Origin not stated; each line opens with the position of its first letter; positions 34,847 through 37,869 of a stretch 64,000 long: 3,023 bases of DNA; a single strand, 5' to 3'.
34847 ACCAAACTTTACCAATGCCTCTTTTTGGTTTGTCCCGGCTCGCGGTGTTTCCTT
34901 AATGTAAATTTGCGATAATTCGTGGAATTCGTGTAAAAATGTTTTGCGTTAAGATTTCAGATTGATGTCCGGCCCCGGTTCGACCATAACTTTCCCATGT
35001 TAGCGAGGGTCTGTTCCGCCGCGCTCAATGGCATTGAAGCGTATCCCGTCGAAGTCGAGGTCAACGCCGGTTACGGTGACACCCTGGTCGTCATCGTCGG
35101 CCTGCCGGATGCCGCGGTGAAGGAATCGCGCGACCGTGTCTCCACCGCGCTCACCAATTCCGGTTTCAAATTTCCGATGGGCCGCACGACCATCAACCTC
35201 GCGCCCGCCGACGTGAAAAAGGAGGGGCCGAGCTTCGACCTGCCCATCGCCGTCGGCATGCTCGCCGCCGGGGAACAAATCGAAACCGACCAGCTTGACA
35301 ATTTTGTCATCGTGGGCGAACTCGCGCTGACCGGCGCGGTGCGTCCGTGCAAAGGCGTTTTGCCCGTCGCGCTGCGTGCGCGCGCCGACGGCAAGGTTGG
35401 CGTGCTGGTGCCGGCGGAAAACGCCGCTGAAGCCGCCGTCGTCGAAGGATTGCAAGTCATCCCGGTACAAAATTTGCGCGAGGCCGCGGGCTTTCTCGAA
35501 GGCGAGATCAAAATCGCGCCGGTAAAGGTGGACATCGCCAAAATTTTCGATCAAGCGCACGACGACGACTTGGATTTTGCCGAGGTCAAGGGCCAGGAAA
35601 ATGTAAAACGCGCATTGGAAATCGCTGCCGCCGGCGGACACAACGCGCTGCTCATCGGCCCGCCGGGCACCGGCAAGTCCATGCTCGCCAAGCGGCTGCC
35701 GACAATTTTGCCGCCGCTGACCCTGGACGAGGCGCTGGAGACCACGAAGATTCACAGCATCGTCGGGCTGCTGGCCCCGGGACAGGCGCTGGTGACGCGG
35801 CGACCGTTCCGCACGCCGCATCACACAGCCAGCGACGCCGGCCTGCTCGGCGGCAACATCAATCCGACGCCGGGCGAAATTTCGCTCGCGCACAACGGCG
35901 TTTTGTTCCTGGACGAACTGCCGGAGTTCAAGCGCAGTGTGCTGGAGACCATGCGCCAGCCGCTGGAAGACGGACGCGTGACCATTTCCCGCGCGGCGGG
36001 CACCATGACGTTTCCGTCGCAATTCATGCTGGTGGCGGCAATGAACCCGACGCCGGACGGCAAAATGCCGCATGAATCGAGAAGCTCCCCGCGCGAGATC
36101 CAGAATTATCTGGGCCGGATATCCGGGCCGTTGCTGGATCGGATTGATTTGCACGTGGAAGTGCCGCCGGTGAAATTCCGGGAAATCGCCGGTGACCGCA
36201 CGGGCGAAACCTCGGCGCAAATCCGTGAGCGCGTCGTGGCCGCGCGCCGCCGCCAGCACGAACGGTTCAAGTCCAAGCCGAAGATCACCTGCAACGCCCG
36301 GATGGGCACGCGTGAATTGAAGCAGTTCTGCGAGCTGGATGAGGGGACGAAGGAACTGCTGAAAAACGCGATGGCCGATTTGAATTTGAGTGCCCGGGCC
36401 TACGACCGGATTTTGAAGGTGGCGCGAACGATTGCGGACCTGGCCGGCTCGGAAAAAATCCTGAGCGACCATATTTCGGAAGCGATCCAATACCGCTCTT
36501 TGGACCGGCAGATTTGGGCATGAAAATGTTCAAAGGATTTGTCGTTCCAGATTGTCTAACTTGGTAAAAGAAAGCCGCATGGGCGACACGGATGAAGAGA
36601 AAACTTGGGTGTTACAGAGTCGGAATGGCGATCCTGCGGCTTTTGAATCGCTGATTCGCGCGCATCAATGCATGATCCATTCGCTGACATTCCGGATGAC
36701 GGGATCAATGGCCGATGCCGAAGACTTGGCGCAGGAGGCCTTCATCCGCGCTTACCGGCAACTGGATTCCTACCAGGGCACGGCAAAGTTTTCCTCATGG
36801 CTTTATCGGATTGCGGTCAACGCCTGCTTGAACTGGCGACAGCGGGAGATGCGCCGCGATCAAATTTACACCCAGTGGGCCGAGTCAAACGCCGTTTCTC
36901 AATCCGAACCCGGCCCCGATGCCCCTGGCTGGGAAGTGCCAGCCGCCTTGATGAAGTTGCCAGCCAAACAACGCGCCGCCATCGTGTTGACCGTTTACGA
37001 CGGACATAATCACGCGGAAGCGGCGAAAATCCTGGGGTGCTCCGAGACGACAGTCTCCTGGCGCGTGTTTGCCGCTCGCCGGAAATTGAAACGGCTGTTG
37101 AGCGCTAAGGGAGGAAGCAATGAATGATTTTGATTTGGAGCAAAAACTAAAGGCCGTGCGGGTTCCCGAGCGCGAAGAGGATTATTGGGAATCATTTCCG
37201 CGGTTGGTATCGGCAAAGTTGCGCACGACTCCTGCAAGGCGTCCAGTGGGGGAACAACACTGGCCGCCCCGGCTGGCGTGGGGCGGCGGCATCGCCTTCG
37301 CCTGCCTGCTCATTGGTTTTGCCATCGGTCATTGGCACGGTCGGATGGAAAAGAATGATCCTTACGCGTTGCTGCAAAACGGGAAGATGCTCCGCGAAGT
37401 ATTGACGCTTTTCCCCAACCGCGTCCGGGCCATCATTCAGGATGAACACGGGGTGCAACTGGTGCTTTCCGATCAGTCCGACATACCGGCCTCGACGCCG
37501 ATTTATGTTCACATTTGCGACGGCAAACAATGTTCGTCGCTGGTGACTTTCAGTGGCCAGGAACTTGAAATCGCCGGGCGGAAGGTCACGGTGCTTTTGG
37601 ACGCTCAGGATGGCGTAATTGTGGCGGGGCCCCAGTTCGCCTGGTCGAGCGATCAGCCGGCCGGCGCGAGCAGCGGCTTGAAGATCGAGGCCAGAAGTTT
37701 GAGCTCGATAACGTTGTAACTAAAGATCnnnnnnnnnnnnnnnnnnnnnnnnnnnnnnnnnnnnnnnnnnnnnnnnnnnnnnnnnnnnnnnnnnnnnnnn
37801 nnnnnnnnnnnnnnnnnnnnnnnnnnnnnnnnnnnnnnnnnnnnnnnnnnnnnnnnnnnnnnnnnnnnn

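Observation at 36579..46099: ECF sigma/anti-sigma pair tightly linked to four secreted proteins built from LpoB/CsgG/TolB-N-like modules and beta-propellers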

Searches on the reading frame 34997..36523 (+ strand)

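Call 55: search_protein_families(library=pfam, proteins=[window:34997-36523:+], max_evalue=0.001)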
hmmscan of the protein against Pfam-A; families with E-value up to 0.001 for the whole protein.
window:34997-36523:+ (508 aa): 10 families
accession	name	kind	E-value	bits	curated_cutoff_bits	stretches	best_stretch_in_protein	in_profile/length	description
PF01078.27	Mg_chelatase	-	3.3e-89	298.2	20.3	1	193-395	1-205/207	Magnesium chelatase, subunit ChlI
PF13541.12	ChlI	-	2.3e-43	147.4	27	1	20-142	1-121/121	Subunit ChlI of Mg-chelatase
PF13335.12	Mg_chelatase_C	-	3.2e-36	124.2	26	1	403-500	1-94/94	Magnesium chelatase, subunit ChlI C-terminal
PF07728.20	AAA_5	-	4.8e-12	46.5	22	1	217-355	2-127/139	AAA domain (dynein-related subfamily)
PF00493.29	MCM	-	4.9e-09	36.1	23.3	1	209-386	52-201/224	MCM P-loop domain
PF00158.32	Sigma54_activat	-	2.3e-06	27.8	20.2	0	287-353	81-145/168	Sigma-54 interaction domain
PF05362.19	Lon_C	-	4.8e-05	23.4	21.1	1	70-162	102-197/205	Lon protease (S16) C-terminal proteolytic domain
PF20030.5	bpMoxR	-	4.8e-05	23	27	1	199-238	16-55/205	MoxR domain in the MoxR-vWA-beta-propeller ternary systems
PF05496.18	RuvB_N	-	7.4e-05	23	27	0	296-337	81-122/159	Holliday junction DNA helicase RuvB P-loop domain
PF13191.12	AAA_16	-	0.00038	21.4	32.6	0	203-238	12-48/167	AAA ATPase domain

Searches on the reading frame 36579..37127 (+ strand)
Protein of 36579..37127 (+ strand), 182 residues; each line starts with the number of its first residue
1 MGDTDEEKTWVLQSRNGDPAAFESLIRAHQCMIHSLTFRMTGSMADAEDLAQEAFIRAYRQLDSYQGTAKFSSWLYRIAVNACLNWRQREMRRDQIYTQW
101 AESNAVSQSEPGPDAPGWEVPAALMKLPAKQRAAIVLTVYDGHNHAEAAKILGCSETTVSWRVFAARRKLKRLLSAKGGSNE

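Call 5: search_protein_families(library=pfam, proteins=[window:36579-37127:+], max_evalue=1)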
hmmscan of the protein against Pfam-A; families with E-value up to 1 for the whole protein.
window:36579-37127:+ (182 aa): 11 families
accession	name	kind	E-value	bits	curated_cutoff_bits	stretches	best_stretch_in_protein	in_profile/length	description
PF04542.20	Sigma70_r2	-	7e-20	71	24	1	25-92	1-70/71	Sigma-70 region 2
PF08281.18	Sigma70_r4_2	-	1.1e-13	51.1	25.7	1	120-170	4-54/54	Sigma-70, region 4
PF04545.22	Sigma70_r4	-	1.1e-09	38.1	24.1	1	123-171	1-49/50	Sigma-70, region 4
PF13384.12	HTH_23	-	1.5e-06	28.3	24.6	1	130-160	5-35/50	Homeodomain-like domain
PF07638.17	Sigma70_ECF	-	1.7e-06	28.5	21.1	1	124-174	133-183/185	ECF sigma factor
PF13551.12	HTH_29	-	1.8e-05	25.1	28.1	1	132-159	1-29/64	Winged helix-turn helix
PF22233.2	PhyR_sigma-like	-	0.0001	22.5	27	1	124-166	1-43/50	Response regulator PhyR, sigma-like domain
PF13518.12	HTH_28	-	0.017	15.6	25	1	131-159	1-29/52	Helix-turn-helix domain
PF02001.22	DUF134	-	0.018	16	27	1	131-171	39-79/98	Protein of unknown function DUF134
PF00196.25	GerE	-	0.019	15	23.5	1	137-171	12-46/57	Bacterial regulatory proteins, luxR family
PF12728.13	HTH_17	-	0.071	13.8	27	1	146-160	5-19/51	Helix-turn-helix domain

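Call 6: search_protein_families(library=ncbifam, proteins=[window:36579-37127:+], max_evalue=1)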
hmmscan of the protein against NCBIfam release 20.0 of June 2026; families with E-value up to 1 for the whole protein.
window:36579-37127:+ (182 aa): 111 families (the best 25 are shown)
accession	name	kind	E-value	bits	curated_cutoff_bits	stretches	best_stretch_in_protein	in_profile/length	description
NF007225.0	PRK09643.1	equivalog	1.4e-35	122.9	190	1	13-175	20-183/204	RNA polymerase sigma factor SigM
NF007216.0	PRK09638.1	equivalog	3.1e-32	111.8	194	1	5-177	3-177/180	RNA polymerase sigma factor SigY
NF004113.0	PRK05602.1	equivalog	5.8e-32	111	208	1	3-180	28-207/211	RNA polymerase sigma factor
NF006089.0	PRK08241.1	subfamily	2.5e-30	105.7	240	2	9-110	11-112/343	RNA polymerase subunit sigma-70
NF009171.0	PRK12518.1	equivalog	6.8e-28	97.8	208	1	5-178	12-188/191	RNA polymerase sigma factor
NF009166.1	PRK12513.1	equivalog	6.9e-28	97.7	206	1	6-177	8-189/193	RNA polymerase sigma factor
NF007223.0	PRK09641.1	equivalog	8.1e-28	97.5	209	1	10-175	8-185/187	RNA polymerase sigma factor SigW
TIGR02939.1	RpoE_Sigma70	equivalog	1.2e-27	97.2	236.15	1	6-174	6-186/190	RNA polymerase sigma factor RpoE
NF008888.0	PRK11922.1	equivalog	2.3e-27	96.1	204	1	5-176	15-198/231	RNA polymerase sigma factor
TIGR02948.1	SigW_bacill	equivalog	1.2e-25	90.7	243.1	2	8-89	6-86/187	RNA polymerase sigma factor SigW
TIGR02937.1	sigma70-ECF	superfamily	1.3e-25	90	42.9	1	21-173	2-164/165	sigma-70 family RNA polymerase sigma factor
TIGR02960.1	SigX5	hypoth_equivalog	1.8e-25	89.8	264.75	2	18-105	3-89/322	RNA polymerase sigma-70 factor, TIGR02960 family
NF007229.0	PRK09647.1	equivalog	2e-24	86.2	265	1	16-177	40-205/220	RNA polymerase sigma factor SigE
TIGR02983.1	SigE-fam_strep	subfamily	2.1e-23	83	141.55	1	20-175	6-159/162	SigE family RNA polymerase sigma factor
TIGR02950.1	SigM_subfam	subfamily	3.2e-23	82.3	147.95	1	23-174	3-158/159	RNA polymerase sigma factor, SigM family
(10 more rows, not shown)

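Call 71: search_protein_families(library=padloc, proteins=[window:36579-37127:+], max_evalue=0.01)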
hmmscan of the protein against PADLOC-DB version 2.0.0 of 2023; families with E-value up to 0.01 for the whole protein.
window:36579-37127:+ (182 aa): 0 families

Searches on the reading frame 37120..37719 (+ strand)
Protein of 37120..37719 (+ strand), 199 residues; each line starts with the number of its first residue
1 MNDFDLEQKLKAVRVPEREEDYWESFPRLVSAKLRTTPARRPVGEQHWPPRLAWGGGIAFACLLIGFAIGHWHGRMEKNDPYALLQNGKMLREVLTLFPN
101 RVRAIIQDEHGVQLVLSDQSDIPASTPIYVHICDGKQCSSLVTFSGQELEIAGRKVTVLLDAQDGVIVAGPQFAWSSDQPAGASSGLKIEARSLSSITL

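Call 5: search_protein_families(library=pfam, proteins=[window:37120-37719:+], max_evalue=1)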
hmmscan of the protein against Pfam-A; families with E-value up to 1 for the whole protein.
window:37120-37719:+ (199 aa): 0 families

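Call 6: search_protein_families(library=ncbifam, proteins=[window:37120-37719:+], max_evalue=1)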
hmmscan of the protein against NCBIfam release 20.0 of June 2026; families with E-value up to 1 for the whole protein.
window:37120-37719:+ (199 aa): 1 family
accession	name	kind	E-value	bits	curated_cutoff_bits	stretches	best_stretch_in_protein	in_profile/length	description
NF033510.3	Ca_tandemer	repeat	0.014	15.7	50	1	142-187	33-77/96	Ca2+-stabilized repeat-containing adhesin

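Call 71: search_protein_families(library=padloc, proteins=[window:37120-37719:+], max_evalue=0.01)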
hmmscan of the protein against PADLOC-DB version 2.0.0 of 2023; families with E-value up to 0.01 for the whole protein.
window:37120-37719:+ (199 aa): 0 families
